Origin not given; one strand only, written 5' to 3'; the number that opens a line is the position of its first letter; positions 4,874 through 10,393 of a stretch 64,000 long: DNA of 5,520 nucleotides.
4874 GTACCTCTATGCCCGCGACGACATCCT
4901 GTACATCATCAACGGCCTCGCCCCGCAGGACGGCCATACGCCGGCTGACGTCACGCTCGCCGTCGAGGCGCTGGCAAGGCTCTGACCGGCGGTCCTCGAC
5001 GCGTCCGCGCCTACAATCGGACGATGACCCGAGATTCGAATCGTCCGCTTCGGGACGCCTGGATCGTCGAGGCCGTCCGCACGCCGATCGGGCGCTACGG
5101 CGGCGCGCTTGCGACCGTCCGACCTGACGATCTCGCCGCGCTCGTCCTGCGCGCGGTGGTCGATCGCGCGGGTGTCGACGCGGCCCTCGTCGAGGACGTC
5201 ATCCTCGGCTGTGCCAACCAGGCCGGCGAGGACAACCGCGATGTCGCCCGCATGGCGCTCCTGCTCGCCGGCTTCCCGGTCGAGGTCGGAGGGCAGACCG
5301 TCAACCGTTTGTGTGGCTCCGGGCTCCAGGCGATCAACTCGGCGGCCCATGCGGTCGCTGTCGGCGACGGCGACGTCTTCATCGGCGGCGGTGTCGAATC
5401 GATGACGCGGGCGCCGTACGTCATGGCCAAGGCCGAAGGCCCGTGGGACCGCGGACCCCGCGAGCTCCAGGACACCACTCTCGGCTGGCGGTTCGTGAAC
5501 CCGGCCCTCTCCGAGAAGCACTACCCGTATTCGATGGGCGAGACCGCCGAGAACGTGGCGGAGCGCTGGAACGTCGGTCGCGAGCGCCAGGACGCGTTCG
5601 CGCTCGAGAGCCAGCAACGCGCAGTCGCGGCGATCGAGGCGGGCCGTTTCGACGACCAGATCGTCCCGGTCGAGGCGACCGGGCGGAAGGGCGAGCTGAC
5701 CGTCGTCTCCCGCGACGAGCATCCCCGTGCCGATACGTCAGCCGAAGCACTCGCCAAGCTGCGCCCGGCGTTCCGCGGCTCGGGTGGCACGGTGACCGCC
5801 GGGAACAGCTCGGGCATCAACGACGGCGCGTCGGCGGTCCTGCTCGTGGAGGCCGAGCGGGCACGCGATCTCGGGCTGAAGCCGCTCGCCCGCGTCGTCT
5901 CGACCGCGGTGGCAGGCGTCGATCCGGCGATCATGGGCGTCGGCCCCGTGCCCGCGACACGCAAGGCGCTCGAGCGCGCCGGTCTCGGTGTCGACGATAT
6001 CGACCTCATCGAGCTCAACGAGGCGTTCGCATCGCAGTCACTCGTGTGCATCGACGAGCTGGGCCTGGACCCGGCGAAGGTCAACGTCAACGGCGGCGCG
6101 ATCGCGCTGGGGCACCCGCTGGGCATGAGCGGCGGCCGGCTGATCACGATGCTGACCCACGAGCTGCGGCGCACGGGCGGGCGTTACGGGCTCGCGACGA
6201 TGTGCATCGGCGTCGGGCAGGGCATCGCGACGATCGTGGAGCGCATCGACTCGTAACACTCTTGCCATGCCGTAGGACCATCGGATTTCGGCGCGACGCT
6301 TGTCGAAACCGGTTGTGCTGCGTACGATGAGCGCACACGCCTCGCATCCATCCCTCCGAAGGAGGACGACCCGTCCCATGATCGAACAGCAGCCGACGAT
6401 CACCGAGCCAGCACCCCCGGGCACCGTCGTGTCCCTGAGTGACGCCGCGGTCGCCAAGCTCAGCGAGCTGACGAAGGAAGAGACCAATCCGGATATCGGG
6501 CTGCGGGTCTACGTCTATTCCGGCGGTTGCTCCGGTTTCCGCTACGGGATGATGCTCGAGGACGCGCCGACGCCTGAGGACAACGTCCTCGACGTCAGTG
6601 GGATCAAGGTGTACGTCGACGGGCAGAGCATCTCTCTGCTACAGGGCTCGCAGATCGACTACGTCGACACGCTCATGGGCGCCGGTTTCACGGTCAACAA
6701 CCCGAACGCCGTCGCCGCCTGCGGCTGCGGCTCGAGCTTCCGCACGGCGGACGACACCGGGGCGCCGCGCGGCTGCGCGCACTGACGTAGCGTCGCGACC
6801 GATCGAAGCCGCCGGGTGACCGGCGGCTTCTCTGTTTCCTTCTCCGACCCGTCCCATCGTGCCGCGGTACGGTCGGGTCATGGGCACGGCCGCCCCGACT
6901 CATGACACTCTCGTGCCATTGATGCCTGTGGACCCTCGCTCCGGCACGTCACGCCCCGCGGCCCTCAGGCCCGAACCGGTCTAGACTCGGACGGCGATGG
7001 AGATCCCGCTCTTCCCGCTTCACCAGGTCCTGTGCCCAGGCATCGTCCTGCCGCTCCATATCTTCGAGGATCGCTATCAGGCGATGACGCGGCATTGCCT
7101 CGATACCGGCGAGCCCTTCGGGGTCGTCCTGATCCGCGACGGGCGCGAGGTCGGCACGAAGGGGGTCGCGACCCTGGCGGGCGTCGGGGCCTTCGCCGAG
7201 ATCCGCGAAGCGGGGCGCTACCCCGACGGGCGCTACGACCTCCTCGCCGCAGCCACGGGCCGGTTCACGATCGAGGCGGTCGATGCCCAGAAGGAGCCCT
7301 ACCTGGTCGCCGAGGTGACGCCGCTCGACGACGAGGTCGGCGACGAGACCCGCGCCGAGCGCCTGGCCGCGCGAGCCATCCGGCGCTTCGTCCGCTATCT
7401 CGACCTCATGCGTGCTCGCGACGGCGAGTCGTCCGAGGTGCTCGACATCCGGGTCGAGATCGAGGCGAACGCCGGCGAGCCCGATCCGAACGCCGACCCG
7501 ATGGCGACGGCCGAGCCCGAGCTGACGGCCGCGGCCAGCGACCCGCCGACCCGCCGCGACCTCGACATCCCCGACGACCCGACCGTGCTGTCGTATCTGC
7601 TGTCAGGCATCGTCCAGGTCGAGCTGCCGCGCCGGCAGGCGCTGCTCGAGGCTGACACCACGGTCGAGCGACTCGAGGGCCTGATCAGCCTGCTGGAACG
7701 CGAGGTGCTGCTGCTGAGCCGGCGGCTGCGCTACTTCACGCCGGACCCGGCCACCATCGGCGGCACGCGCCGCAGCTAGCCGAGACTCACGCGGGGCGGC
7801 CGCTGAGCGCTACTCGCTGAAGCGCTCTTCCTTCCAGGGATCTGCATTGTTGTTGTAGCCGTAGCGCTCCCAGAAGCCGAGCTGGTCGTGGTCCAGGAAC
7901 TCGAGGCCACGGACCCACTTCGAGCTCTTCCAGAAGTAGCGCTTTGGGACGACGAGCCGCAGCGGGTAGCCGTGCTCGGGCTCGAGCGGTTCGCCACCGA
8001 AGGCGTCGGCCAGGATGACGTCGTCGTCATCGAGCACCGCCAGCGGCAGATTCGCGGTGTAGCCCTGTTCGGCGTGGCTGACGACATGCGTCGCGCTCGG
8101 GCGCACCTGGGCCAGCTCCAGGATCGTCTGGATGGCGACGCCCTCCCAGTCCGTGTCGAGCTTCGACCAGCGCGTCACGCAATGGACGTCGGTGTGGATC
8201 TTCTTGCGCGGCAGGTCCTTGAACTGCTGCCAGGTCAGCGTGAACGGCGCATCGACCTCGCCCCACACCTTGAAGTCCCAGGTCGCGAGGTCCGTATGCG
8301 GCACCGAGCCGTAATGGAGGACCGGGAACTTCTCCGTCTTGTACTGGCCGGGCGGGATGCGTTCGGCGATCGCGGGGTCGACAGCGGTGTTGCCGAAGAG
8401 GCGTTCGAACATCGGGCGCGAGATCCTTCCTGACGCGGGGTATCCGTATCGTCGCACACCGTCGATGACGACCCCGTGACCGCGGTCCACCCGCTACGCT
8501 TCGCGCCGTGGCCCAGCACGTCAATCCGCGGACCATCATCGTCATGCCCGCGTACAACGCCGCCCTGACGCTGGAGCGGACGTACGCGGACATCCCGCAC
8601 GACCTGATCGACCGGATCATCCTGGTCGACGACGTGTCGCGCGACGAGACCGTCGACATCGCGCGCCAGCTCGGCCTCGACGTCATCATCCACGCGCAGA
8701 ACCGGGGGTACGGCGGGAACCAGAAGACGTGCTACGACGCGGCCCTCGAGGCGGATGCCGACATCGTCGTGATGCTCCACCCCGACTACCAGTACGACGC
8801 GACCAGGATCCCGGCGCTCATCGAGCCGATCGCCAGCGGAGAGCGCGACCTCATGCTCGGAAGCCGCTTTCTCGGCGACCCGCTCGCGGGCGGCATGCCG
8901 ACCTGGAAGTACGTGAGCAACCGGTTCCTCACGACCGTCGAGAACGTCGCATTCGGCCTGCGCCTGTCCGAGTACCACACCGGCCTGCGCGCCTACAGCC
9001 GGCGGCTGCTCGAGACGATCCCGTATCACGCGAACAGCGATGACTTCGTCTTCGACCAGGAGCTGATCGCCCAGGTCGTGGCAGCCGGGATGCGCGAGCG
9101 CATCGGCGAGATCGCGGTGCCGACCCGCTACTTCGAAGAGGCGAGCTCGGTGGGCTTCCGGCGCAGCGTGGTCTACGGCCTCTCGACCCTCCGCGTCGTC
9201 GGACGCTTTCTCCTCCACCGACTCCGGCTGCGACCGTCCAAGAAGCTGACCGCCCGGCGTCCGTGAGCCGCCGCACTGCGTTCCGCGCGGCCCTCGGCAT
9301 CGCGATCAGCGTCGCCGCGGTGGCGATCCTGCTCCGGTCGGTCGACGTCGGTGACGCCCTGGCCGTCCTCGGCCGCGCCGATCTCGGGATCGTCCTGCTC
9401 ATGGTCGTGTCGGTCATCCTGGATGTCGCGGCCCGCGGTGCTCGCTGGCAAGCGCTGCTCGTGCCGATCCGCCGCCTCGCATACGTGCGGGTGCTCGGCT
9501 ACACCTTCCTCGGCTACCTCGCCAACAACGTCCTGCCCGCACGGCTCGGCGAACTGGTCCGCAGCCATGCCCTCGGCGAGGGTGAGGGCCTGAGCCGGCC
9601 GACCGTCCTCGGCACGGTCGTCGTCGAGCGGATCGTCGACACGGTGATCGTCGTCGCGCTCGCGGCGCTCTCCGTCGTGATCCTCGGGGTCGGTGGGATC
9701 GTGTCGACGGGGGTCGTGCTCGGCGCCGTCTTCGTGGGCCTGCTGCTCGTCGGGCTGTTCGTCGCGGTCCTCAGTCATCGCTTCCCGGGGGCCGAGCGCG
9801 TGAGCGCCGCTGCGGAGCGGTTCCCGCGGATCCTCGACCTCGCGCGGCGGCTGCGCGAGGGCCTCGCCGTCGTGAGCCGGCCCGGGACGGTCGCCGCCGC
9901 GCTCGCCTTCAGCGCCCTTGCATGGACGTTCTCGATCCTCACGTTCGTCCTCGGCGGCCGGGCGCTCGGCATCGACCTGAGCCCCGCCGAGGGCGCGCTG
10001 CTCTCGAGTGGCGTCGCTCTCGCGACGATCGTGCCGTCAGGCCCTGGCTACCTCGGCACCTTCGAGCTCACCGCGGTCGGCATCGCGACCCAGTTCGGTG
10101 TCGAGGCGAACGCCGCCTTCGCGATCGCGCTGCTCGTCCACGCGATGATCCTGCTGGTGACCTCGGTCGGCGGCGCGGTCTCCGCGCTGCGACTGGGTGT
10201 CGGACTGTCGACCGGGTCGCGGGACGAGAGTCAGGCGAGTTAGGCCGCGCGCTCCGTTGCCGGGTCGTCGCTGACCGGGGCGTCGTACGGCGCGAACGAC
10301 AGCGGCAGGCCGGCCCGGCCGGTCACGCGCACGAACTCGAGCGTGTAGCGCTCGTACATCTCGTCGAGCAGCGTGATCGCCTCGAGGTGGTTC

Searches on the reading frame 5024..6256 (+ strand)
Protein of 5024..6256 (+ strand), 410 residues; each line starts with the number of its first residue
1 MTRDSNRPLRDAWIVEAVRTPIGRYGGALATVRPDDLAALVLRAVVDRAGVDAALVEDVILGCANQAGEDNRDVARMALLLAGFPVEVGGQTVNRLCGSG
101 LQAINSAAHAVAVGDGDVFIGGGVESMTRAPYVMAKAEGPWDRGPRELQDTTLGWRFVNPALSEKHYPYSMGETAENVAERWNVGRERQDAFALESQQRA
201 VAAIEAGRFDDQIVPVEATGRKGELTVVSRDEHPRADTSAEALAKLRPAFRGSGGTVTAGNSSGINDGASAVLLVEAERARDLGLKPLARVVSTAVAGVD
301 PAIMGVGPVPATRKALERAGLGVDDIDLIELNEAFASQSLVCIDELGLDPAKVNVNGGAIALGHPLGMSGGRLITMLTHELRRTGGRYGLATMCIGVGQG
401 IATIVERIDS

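Call 14: search_protein_families(library=pfam, proteins=[window:5024-6256:+], max_evalue=0.001)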
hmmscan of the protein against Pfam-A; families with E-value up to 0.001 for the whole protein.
window:5024-6256:+ (410 aa): 3 families
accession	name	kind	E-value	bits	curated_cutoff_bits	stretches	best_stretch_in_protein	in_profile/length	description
PF00108.29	Thiolase_N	-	1.2e-84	284.2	26.4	1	13-277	2-259/260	Thiolase, N-terminal domain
PF02803.24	Thiolase_C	-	3.3e-51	172.5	27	1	285-407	1-123/123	Thiolase, C-terminal domain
PF22691.2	Thiolase_C_1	-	1.8e-06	28.2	28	1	311-348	23-60/144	Thiolase C-terminal domain-like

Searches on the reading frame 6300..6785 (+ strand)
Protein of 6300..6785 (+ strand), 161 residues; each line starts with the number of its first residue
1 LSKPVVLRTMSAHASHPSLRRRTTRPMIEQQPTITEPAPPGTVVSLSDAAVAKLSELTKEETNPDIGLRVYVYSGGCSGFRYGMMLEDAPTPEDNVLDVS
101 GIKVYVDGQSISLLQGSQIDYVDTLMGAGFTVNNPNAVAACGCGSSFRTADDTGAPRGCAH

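Call 14: search_protein_families(library=pfam, proteins=[window:6300-6785:+], max_evalue=0.001)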
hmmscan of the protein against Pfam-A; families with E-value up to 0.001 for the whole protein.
window:6300-6785:+ (161 aa): 1 family
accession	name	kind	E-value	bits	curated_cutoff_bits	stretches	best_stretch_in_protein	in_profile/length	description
PF01521.26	Fe-S_biosyn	-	2.5e-17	63.5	26.3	1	45-144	4-109/110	Iron-sulphur cluster biosynthesis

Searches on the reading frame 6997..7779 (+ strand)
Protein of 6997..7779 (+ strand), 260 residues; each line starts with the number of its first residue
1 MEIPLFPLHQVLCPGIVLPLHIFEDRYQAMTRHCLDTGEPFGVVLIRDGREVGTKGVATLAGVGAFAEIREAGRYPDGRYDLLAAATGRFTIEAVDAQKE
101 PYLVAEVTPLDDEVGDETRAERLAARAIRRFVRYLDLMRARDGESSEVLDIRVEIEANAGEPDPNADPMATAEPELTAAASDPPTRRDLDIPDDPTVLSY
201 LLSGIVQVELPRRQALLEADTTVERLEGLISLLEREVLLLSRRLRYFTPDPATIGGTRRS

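Call 14: search_protein_families(library=pfam, proteins=[window:6997-7779:+], max_evalue=0.001)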
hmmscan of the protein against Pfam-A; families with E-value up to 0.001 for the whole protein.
window:6997-7779:+ (260 aa): 1 family
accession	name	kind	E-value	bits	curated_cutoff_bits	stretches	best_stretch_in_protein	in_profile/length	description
PF02190.22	LON_substr_bdg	-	4.3e-34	118.6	28.7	1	2-235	1-200/200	ATP-dependent protease La (LON) substrate-binding domain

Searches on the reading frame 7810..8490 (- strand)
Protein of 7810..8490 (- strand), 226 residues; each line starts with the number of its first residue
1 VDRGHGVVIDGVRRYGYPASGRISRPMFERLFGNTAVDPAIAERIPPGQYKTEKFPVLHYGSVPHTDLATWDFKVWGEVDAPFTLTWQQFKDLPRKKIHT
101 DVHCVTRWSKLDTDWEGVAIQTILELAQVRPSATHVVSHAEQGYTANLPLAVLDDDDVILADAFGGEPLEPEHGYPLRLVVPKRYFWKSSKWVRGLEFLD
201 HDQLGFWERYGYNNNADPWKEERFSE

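Call 14: search_protein_families(library=pfam, proteins=[window:7810-8490:-], max_evalue=0.001)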
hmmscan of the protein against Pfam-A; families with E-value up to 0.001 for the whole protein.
window:7810-8490:- (226 aa): 1 family
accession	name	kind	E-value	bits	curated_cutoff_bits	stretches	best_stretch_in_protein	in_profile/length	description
PF00174.25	Oxidored_molyb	-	7.6e-42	143.2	24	1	61-207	2-169/169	Oxidoreductase molybdopterin binding domain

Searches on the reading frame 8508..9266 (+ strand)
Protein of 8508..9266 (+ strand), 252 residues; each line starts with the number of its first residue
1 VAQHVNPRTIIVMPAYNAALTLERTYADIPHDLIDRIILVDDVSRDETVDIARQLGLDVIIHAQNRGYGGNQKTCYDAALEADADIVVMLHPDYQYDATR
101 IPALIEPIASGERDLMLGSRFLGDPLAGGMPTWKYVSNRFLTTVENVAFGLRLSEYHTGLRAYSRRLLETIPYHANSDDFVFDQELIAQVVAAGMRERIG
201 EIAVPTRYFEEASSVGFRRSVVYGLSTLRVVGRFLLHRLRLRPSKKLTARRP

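Call 14: search_protein_families(library=pfam, proteins=[window:8508-9266:+], max_evalue=0.001)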
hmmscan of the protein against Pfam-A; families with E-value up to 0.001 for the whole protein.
window:8508-9266:+ (252 aa): 1 family
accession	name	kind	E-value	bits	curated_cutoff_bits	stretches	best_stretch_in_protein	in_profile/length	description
PF00535.33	Glycos_transf_2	-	5.8e-19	69.1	23.3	1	11-170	2-166/168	Glycosyl transferase family 2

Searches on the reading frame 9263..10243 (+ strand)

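Call 14: search_protein_families(library=pfam, proteins=[window:9263-10243:+], max_evalue=0.001)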
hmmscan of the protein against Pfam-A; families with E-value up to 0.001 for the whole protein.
window:9263-10243:+ (326 aa): 1 family
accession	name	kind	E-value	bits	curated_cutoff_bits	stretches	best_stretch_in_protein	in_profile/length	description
PF03706.18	LPG_synthase_TM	-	3.3e-46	158.5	33.4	1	10-303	2-301/302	Lysylphosphatidylglycerol synthase TM region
